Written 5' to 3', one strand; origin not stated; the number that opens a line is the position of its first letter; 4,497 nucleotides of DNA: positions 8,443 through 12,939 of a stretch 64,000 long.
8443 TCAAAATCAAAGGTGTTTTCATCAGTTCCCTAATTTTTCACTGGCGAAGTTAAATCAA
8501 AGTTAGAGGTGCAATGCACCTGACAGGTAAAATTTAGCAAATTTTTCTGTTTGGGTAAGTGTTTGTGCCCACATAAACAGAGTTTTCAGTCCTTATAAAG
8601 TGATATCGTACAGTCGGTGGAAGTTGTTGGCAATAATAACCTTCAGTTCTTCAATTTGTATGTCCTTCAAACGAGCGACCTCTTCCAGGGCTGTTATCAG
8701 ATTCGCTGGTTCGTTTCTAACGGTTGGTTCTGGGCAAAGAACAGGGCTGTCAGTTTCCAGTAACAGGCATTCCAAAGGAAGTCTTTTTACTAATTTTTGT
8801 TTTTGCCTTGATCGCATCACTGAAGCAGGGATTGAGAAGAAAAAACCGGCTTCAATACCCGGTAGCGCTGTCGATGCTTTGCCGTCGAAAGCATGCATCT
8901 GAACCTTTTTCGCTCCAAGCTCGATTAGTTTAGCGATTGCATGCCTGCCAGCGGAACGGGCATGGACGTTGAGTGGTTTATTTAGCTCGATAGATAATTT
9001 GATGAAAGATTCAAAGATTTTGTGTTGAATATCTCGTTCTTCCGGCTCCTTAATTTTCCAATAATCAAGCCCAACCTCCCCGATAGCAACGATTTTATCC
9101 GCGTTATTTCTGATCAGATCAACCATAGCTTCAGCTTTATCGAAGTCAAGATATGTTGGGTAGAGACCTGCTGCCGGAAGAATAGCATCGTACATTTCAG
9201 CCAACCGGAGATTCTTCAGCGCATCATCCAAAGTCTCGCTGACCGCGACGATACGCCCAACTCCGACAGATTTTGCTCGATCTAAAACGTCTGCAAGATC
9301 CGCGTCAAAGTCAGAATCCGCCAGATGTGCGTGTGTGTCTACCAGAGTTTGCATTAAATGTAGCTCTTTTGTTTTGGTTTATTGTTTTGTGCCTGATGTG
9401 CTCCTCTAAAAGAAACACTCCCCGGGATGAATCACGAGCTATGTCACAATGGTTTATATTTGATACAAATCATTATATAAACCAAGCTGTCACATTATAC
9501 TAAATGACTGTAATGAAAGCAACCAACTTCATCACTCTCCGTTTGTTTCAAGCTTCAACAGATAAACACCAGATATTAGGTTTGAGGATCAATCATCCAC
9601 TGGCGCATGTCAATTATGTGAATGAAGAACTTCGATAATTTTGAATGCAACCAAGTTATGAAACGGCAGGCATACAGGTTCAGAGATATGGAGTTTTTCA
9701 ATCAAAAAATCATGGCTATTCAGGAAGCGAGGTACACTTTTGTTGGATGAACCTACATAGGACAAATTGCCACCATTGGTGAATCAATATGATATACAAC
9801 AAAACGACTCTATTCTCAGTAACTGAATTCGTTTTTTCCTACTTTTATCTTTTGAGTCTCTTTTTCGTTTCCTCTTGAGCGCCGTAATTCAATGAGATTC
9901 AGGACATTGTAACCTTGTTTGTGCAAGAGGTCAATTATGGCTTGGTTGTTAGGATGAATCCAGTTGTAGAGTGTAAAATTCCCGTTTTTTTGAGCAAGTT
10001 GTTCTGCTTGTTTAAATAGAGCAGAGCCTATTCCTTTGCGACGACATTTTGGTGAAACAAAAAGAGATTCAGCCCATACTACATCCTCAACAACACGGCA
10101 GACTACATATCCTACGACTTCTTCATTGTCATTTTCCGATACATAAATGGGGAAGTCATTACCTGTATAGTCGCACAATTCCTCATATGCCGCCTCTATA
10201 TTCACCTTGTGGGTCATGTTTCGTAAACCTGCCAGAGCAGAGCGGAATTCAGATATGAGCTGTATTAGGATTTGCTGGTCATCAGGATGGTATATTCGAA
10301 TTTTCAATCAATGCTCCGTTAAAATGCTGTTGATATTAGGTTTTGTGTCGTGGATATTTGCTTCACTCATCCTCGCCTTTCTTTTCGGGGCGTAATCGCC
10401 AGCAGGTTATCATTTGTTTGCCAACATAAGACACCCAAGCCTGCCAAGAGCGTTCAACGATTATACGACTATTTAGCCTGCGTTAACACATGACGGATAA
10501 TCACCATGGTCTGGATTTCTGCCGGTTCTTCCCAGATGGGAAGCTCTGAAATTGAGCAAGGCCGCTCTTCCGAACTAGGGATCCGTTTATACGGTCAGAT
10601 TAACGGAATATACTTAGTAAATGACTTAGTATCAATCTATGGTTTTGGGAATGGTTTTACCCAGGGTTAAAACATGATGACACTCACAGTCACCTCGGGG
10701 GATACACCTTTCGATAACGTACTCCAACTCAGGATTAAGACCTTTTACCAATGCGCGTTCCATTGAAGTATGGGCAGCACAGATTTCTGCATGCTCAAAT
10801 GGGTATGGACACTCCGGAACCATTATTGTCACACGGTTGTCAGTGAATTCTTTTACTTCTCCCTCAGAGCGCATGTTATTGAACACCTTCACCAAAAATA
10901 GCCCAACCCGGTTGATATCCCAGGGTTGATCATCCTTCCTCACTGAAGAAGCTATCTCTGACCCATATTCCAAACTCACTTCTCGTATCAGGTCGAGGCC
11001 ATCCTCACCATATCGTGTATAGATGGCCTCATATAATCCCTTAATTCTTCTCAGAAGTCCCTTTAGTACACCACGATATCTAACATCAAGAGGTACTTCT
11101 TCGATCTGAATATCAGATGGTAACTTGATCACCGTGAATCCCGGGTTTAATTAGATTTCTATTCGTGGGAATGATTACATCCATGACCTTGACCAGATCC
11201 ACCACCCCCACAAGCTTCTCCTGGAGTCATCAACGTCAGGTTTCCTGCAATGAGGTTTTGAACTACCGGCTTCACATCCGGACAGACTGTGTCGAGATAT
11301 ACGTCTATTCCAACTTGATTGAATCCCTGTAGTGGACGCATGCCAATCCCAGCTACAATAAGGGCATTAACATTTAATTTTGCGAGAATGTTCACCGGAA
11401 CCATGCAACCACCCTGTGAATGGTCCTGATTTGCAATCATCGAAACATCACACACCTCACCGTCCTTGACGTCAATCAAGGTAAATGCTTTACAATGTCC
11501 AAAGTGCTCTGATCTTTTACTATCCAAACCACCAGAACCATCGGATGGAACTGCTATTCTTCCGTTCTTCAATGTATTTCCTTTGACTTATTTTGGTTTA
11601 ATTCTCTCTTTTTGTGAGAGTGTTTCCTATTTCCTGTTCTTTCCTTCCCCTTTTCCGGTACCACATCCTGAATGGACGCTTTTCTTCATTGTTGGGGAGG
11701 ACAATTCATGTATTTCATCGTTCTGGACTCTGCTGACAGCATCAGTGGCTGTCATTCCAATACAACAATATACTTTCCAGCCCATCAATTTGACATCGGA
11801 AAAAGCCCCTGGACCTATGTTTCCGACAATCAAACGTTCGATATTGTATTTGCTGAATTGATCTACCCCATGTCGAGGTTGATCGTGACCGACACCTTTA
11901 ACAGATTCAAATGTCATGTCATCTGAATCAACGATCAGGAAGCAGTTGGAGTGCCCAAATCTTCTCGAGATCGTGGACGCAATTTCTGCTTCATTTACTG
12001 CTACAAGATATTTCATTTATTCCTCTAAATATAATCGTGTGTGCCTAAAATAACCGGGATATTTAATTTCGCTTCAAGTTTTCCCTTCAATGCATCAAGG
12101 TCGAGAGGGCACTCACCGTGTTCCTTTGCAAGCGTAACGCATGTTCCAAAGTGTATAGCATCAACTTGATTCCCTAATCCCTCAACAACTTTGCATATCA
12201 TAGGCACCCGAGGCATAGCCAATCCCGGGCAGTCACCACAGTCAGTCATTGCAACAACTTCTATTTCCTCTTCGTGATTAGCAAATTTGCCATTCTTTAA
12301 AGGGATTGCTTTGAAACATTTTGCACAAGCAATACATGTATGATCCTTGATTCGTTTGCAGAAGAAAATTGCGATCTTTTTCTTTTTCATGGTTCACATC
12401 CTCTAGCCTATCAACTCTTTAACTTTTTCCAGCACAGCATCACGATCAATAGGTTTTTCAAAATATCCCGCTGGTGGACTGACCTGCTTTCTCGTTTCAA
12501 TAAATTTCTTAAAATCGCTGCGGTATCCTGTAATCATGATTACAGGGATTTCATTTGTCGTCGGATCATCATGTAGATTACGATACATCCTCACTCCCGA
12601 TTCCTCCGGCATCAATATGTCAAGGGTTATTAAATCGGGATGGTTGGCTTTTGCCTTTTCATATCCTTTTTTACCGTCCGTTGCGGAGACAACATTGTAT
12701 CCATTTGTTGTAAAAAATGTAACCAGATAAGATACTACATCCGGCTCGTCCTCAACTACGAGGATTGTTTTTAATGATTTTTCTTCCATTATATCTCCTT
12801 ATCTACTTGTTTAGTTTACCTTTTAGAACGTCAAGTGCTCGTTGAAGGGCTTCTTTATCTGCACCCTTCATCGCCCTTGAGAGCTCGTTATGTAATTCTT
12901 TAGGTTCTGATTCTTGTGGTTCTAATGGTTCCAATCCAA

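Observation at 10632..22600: Sigma-54-driven 12-gene operon: a DsrMKJOP/Hmc-type membrane redox module packaged with its own sensors and NifX-like/CGGC small proteins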

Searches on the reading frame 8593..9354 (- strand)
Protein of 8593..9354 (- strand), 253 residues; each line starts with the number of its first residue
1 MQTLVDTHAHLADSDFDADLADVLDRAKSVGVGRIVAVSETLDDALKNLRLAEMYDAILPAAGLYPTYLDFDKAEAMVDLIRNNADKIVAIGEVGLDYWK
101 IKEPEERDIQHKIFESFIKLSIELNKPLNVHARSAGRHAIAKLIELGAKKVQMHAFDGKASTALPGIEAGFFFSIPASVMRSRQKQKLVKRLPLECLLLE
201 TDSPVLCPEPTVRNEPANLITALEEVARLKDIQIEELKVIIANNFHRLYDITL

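Call 5: search_protein_families(library=pfam, proteins=[window:8593-9354:-], max_evalue=0.01)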
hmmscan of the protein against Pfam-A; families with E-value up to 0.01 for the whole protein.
window:8593-9354:- (253 aa): 1 family
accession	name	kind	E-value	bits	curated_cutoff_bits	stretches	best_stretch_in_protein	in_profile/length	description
PF01026.27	TatD_DNase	-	2.6e-60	204.4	27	1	5-249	1-252/253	TatD related DNase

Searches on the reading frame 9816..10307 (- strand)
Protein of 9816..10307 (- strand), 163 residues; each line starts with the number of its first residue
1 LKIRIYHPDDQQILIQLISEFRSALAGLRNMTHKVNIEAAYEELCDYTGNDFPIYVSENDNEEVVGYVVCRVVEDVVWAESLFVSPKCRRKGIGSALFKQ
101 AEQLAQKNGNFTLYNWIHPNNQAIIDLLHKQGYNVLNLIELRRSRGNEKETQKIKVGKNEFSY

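Call 5: search_protein_families(library=pfam, proteins=[window:9816-10307:-], max_evalue=0.01)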
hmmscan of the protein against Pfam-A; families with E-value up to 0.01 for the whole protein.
window:9816-10307:- (163 aa): 6 families
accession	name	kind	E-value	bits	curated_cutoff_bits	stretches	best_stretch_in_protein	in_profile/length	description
PF00583.31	Acetyltransf_1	-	1.8e-16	60.9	20.7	1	38-133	18-116/116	Acetyltransferase (GNAT) family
PF13508.13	Acetyltransf_7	-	4.2e-13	49.9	27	1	54-134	5-83/84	Acetyltransferase (GNAT) domain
PF13673.13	Acetyltransf_10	-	2.9e-07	30.9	23.6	1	36-108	18-83/128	Acetyltransferase (GNAT) domain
PF13420.13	Acetyltransf_4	-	0.00019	22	24.3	1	35-138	32-139/155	Acetyltransferase (GNAT) domain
PF14542.12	Acetyltransf_CG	-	0.00046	20.7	30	1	59-109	6-57/80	GCN5-related N-acetyl-transferase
PF08445.16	FR47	-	0.002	18.5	22.1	1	81-136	26-80/86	FR47-like protein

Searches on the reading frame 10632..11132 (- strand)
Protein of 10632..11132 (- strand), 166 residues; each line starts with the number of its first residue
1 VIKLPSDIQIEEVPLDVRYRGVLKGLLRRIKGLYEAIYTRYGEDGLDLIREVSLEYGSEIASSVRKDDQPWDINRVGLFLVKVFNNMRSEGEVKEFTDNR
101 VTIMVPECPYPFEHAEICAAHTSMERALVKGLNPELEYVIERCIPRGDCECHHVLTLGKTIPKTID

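Call 5: search_protein_families(library=pfam, proteins=[window:10632-11132:-], max_evalue=0.01)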
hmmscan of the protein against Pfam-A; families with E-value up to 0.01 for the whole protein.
window:10632-11132:- (166 aa): 0 families

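Call 22: search_protein_families(library=ncbifam, proteins=[window:10632-11132:-], max_evalue=0.01)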
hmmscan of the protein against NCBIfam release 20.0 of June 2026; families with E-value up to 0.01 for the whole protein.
window:10632-11132:- (166 aa): 0 families

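Call 31: search_protein_families(library=pfam, proteins=[window:10632-11132:-], max_evalue=10)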
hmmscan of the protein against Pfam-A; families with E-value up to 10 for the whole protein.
window:10632-11132:- (166 aa): 2 families
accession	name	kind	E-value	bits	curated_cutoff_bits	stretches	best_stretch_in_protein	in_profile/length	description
PF24110.1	DUF7385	-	0.11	12.7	28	1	86-122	11-47/72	Family of unknown function (DUF7385)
PF04805.17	Pox_E10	-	0.21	11.9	27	1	72-96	39-62/70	E10-like protein conserved region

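Call 57: find_homologous_proteins(query=window:10632-11132:-, max_evalue=0.001)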
Query window:10632-11132:- (166 aa): 153 proteins with E <= 0.001 among 205 candidates; the best 120 are listed.
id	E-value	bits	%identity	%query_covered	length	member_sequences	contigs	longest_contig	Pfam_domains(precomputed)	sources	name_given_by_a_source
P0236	5.5e-107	373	99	100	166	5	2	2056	-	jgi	-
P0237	3.0e-80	286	80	95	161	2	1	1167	-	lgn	-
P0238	6.7e-75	269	74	98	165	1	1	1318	-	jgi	-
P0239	1.1e-74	268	75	96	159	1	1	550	-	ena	-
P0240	4.9e-74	266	76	93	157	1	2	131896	-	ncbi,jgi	-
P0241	7.4e-74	265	75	95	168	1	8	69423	-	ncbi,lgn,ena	-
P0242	1.8e-73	264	74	95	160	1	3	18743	-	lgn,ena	-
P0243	3.4e-72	260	70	96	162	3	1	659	-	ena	-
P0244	5.0e-72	259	73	95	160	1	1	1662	-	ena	-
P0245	5.5e-72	259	74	95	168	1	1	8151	-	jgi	jgi:hypothetical protein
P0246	6.2e-72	259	71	95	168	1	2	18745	-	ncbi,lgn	-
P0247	5.2e-71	256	74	93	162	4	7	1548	-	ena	-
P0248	5.3e-71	256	73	95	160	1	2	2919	-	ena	-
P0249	1.1e-70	255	72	94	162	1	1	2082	-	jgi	-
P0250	1.8e-70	254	72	94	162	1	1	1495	-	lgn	-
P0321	1.5e-62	228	67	94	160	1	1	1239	PF14196.12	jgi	jgi:hypothetical protein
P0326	2.0e-61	225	66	93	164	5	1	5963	PF14196.12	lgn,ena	-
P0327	2.8e-61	224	66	93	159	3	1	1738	PF14196.12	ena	-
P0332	1.8e-60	222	65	95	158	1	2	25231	PF14196.12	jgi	jgi:hypothetical protein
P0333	1.9e-60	222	65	95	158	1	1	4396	PF14196.12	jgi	jgi:hypothetical protein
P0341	1.2e-58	216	64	94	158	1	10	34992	PF14196.12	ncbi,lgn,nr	ncbi:MAG: hypothetical protein MAG453_01468 [Calditrichaeota bacterium]|nr:hypothetical protein [Cal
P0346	2.0e-57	212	64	93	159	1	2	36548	PF14196.12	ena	-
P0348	3.4e-57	211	62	95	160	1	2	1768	PF14196.12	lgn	-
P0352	2.1e-56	208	60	94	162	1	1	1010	PF14196.12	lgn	-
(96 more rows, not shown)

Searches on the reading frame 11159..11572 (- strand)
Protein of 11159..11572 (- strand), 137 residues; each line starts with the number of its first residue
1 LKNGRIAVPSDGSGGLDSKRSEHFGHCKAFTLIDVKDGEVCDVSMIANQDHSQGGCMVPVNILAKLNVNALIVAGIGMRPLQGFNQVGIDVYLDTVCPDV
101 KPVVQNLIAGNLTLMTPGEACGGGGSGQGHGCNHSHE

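Call 5: search_protein_families(library=pfam, proteins=[window:11159-11572:-], max_evalue=0.01)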
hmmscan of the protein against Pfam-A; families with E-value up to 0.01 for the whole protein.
window:11159-11572:- (137 aa): 1 family
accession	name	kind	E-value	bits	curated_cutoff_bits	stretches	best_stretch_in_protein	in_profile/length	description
PF02579.22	Nitro_FeMo-Co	-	1.7e-17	63.9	26.3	1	17-108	2-93/94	Dinitrogenase iron-molybdenum cofactor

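Call 22: search_protein_families(library=ncbifam, proteins=[window:11159-11572:-], max_evalue=0.01)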
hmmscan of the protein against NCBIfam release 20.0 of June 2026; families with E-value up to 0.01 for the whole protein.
window:11159-11572:- (137 aa): 2 families
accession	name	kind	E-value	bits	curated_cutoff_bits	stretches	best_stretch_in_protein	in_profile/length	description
NF041136.1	MrpORP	equivalog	9.4e-14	51.5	450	1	5-112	266-365/365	iron-sulfur cluster carrier protein MrpORP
TIGR01290.1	nifB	equivalog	0.0018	17.1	343.65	1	5-93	331-423/441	nitrogenase cofactor biosynthesis protein NifB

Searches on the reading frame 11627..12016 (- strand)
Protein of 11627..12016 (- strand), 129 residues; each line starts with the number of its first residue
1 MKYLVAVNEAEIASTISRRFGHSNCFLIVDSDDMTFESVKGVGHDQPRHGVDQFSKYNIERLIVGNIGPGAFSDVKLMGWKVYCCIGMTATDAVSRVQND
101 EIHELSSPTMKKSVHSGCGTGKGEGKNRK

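Call 4: search_protein_families(library=pfam, proteins=[window:11627-12016:-], max_evalue=0.01)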
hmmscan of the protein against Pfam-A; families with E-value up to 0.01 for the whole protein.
window:11627-12016:- (129 aa): 2 families
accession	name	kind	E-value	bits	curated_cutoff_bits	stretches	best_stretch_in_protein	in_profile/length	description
PF02579.22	Nitro_FeMo-Co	-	5.1e-11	43.2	26.3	1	14-98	3-93/94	Dinitrogenase iron-molybdenum cofactor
PF21397.2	Annexin_3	-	0.0049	17.3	27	0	70-103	29-62/76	Alpha-11 giardin annexin domain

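Call 22: search_protein_families(library=ncbifam, proteins=[window:11627-12016:-], max_evalue=0.01)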
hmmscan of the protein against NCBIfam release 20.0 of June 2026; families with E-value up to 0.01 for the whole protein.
window:11627-12016:- (129 aa): 0 families

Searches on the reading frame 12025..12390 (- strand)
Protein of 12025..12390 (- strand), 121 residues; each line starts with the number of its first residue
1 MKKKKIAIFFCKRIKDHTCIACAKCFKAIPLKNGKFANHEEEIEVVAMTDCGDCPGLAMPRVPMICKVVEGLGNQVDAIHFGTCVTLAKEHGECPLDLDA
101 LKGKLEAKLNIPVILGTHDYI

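Call 4: search_protein_families(library=pfam, proteins=[window:12025-12390:-], max_evalue=0.01)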
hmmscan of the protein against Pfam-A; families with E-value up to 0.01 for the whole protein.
window:12025-12390:- (121 aa): 1 family
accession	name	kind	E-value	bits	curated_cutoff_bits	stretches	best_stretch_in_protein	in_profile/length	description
PF08821.16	CGGC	-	4e-22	78.9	27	1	5-118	1-106/106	CGGC domain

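Call 22: search_protein_families(library=ncbifam, proteins=[window:12025-12390:-], max_evalue=0.01)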
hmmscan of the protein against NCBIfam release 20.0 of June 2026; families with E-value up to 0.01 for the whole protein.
window:12025-12390:- (121 aa): 1 family
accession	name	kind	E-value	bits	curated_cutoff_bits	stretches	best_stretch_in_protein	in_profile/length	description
TIGR02936.1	fdxN_nitrog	equivalog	0.00021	21.4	80.55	1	9-50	13-54/91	ferredoxin III, nif-specific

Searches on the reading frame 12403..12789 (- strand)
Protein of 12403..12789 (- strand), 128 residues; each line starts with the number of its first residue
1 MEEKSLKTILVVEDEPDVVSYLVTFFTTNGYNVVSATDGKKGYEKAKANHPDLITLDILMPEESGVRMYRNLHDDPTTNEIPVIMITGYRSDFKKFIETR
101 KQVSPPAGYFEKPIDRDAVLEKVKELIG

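Call 4: search_protein_families(library=pfam, proteins=[window:12403-12789:-], max_evalue=0.01)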
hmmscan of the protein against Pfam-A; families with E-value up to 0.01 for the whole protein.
window:12403-12789:- (128 aa): 1 family
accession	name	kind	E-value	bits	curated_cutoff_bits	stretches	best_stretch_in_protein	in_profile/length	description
PF00072.30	Response_reg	-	1.9e-21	76.7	30.2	1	9-123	1-110/111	Response regulator receiver domain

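Call 93: search_protein_families(library=ncbifam, proteins=[window:12403-12789:-], max_evalue=0.00001)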
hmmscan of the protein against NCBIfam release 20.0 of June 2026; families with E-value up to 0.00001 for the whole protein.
window:12403-12789:- (128 aa): 76 families (the best 25 are shown)
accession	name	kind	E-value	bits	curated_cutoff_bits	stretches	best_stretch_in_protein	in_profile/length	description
NF045717.1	DVU0259_DivK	exception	5.8e-31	107.1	160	1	7-128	3-117/117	DVU0259 family response regulator domain-containing protein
TIGR02154.1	PhoB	equivalog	2.9e-19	69.3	296.2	1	7-95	3-90/226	phosphate regulon transcriptional regulator PhoB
NF007135.0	PRK09581.1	equivalog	1.2e-17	63.9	474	1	8-126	4-119/457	PleD family two-component system response regulator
NF008034.0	PRK10766.1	equivalog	5e-15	55.6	275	1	7-127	3-117/231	two-component system response regulator TorR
NF040534.1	resp_reg_YycF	equivalog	8.7e-15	54.6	340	1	7-100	1-91/231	response regulator YycF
NF045944.1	ResRegRpaBCyano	equivalog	1.4e-14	54.1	330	1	10-89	1-77/229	response regulator transcription factor RpaB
NF053854.1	RespRegPhoBBctds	equivalog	9.9e-14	51.2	270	1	9-92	1-83/225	two-component system response regulator PhoB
NF047793.1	ResRegPgtA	equivalog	1.6e-13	50.2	650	1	7-125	6-119/414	two-component system response regulator PgtA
NF040689.1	MtrAB_MtrA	equivalog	2.7e-13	49.7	300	1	9-124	1-110/219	MtrAB system response regulator MtrA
NF047465.1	hybrid_HK_LvrA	exception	3.3e-13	48.6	1200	1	5-92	466-551/819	hybrid histidine kinase/response regulator LvrA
NF007005.1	PRK09468.1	equivalog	3.5e-13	49.5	331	1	7-124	4-116/237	osmolarity response regulator transcription factor OmpR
NF045505.1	RR_RssB_Pseudo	equivalog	4.7e-13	48.9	700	1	5-122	4-116/394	two-component system response regulator RssB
NF007982.1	PRK10710.1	equivalog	5.6e-13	49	380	1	4-96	5-94/235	envelope stress response regulator BaeR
NF041733.1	resp_reg_CseB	equivalog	5.7e-13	48.8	350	1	8-123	2-111/228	two-component system response regulator CseB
NF007969.0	PRK10693.1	equivalog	6.5e-13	48.4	329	1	7-87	8-86/337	two-component system response regulator RssB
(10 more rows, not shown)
